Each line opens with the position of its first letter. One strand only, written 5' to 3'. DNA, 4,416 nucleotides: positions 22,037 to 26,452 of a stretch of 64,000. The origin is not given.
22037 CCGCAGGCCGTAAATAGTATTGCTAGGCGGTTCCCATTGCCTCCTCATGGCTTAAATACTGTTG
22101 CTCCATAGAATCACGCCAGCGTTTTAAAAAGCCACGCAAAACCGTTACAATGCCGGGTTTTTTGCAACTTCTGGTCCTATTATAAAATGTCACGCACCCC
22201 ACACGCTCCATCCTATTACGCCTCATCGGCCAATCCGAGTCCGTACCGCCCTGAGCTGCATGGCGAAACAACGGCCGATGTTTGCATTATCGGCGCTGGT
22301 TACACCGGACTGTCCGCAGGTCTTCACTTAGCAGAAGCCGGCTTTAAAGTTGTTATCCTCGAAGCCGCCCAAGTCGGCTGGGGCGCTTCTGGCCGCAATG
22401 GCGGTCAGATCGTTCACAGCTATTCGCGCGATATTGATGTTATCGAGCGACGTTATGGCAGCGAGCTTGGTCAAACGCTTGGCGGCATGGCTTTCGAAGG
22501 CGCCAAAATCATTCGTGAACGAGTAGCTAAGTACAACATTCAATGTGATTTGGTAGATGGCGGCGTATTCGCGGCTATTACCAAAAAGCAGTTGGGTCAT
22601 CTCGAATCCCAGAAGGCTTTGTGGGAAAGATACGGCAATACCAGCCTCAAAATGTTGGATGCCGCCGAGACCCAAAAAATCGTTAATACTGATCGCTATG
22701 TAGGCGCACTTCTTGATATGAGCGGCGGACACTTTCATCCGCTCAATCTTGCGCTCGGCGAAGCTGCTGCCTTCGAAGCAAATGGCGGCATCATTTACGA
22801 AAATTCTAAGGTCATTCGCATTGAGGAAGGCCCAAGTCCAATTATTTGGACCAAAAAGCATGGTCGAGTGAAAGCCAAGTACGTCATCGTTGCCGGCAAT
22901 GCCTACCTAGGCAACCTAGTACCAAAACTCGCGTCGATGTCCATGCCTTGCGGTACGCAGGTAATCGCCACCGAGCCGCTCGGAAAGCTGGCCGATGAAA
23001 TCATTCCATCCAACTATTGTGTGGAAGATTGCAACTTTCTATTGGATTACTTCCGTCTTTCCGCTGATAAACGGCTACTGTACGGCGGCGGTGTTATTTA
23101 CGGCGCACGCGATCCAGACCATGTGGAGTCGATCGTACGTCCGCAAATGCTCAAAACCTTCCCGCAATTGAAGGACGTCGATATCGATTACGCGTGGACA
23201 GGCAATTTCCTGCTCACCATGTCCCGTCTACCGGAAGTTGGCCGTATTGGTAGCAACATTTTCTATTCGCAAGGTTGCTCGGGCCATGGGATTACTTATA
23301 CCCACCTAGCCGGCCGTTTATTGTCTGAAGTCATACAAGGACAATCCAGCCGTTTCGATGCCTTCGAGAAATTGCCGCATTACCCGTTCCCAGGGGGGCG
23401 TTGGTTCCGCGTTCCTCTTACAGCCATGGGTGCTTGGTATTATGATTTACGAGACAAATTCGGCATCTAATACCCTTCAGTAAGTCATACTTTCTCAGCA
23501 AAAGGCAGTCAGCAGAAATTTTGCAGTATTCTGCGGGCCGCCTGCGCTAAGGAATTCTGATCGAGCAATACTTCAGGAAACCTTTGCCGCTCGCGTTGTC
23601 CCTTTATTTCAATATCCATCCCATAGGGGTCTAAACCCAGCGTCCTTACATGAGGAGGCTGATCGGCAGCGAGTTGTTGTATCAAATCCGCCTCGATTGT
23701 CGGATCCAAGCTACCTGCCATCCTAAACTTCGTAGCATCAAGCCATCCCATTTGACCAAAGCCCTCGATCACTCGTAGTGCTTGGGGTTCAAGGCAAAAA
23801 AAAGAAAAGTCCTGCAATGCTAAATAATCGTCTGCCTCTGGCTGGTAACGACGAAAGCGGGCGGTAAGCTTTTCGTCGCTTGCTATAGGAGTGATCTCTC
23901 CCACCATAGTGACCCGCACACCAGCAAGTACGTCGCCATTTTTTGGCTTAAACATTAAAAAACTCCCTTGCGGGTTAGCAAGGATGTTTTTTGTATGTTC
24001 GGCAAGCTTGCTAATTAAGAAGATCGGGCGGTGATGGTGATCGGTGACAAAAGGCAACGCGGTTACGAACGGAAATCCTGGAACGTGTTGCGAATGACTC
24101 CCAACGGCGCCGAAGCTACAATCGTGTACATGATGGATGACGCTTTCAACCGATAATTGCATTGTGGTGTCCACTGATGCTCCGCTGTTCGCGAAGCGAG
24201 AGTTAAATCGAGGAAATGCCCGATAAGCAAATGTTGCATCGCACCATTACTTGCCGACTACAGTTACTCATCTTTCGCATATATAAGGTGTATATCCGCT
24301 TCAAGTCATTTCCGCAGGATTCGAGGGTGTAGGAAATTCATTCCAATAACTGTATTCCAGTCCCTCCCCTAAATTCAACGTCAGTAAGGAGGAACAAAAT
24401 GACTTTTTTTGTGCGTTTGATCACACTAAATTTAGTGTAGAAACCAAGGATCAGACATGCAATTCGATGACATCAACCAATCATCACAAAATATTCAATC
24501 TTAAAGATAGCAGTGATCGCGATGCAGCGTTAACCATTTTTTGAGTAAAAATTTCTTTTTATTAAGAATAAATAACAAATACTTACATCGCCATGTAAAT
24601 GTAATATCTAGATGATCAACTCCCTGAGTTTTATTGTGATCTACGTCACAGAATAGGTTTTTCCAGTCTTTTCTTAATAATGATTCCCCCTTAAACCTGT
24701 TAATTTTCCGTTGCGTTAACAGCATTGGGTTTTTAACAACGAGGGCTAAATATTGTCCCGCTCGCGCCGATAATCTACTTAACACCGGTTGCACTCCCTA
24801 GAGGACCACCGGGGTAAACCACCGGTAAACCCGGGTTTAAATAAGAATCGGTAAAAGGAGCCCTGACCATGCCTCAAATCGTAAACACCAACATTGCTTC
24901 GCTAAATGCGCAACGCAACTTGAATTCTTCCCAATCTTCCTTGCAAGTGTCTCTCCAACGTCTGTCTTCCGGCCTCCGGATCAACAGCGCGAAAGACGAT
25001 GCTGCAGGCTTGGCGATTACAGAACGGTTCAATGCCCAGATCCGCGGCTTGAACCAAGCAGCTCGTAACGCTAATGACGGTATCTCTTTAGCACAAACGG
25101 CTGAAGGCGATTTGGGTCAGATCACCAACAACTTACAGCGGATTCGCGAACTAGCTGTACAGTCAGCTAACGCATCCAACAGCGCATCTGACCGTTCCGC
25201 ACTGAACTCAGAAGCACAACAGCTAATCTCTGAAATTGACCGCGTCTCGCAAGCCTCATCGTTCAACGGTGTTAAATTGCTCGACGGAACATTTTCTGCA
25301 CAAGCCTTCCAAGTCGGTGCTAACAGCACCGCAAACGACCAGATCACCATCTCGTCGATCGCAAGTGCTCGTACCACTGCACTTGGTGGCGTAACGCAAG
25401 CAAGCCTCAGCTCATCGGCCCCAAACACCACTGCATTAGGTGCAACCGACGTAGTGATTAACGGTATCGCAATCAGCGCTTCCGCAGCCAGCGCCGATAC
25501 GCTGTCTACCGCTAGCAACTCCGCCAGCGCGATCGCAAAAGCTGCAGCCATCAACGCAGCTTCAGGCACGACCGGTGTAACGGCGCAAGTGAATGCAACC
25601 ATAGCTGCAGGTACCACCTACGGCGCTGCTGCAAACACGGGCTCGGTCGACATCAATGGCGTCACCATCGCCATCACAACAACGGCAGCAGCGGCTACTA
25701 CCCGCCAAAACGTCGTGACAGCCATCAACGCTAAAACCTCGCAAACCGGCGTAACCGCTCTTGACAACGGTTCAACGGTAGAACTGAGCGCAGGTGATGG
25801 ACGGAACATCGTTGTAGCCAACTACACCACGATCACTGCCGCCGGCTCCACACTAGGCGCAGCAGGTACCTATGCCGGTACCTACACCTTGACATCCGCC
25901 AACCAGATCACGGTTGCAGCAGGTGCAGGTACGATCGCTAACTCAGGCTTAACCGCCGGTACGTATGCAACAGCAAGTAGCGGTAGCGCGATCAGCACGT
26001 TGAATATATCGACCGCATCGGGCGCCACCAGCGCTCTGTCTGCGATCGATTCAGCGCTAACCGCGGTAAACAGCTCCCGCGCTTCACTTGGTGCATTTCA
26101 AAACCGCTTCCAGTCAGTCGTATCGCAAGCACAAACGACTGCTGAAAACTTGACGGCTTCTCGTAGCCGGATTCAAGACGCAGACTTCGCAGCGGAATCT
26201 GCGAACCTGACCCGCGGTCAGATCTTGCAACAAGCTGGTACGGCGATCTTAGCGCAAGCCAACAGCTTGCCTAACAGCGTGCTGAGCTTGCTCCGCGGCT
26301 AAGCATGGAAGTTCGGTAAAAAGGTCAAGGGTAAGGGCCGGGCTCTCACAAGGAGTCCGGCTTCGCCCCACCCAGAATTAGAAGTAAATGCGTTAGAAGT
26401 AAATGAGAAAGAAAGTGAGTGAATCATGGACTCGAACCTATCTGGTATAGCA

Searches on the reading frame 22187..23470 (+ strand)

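Call 9: search_protein_families(library=pfam, proteins=[window:22187-23470:+])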
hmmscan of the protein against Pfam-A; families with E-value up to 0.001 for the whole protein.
window:22187-23470:+ (427 aa): 10 families
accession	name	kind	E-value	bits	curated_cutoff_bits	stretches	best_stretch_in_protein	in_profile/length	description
PF01266.30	DAO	-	1.1e-68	232.9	27.9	1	31-381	1-352/353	FAD dependent oxidoreductase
PF01946.23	Thi4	-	1.2e-06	28.3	26.2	1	28-77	16-65/235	Thi4 family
PF13450.12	NAD_binding_8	-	5.1e-06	27.1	21.9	1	34-79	1-47/68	NAD(P)-binding Rossmann-like domain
PF00890.30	FAD_binding_2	-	7.1e-06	25.9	20.4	1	31-73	1-43/414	FAD binding domain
PF01593.30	Amino_oxidase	-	1.1e-05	25.3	19.8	0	40-74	2-38/443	Flavin containing amine oxidoreductase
PF01494.25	FAD_binding_3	-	1.6e-05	24.8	22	1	30-62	2-34/349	FAD binding domain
PF13738.12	Pyr_redox_3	-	0.00035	20.3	30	0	34-64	2-33/305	Pyridine nucleotide-disulphide oxidoreductase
PF07992.20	Pyr_redox_2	-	0.00038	20.4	26.1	0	31-61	2-32/291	Pyridine nucleotide-disulphide oxidoreductase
PF12831.13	FAD_oxidored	-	0.00053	19.8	27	1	31-102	1-61/416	FAD dependent oxidoreductase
PF03721.20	UDPG_MGDP_dh_N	-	0.00075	19.6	27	0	31-59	2-30/187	UDP-glucose/GDP-mannose dehydrogenase family, NAD binding domain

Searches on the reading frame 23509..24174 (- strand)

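Call 9: search_protein_families(library=pfam, proteins=[window:23509-24174:-])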
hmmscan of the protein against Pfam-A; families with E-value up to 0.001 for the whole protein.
window:23509-24174:- (221 aa): 2 families
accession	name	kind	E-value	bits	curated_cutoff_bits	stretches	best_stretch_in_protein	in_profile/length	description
PF13883.13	CREG_beta-barrel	-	5.6e-13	49.7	27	1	16-149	14-164/167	CREG, beta-barrel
PF01243.27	PNPOx_N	-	1.1e-08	35.9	28.1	1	18-134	11-117/120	Pyridoxamine 5'-phosphate oxidase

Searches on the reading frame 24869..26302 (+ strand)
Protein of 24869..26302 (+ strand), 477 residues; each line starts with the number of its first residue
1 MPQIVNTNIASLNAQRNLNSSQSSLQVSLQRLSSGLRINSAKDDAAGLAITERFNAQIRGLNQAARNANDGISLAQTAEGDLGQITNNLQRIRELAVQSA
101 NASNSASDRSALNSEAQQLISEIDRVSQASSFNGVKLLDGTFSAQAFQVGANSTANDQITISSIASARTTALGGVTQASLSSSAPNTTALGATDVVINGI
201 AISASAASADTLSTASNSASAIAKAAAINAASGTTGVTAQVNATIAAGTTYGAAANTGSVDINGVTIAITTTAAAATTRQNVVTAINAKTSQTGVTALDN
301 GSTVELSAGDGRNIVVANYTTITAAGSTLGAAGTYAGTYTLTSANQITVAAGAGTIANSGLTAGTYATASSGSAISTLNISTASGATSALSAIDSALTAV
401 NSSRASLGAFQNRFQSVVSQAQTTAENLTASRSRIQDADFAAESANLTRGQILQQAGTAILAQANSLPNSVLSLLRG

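Call 10: search_protein_families(library=pfam, proteins=[window:24869-26302:+])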
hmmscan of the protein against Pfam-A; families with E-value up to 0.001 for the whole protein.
window:24869-26302:+ (477 aa): 2 families
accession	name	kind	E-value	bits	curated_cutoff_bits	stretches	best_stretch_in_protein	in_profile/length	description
PF00669.25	Flagellin_N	-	1.1e-45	155.5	26.6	1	5-142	1-138/139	Bacterial flagellin N-terminal helical region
PF00700.27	Flagellin_C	-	2.1e-25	89.3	23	1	390-475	1-86/86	Bacterial flagellin C-terminal helical region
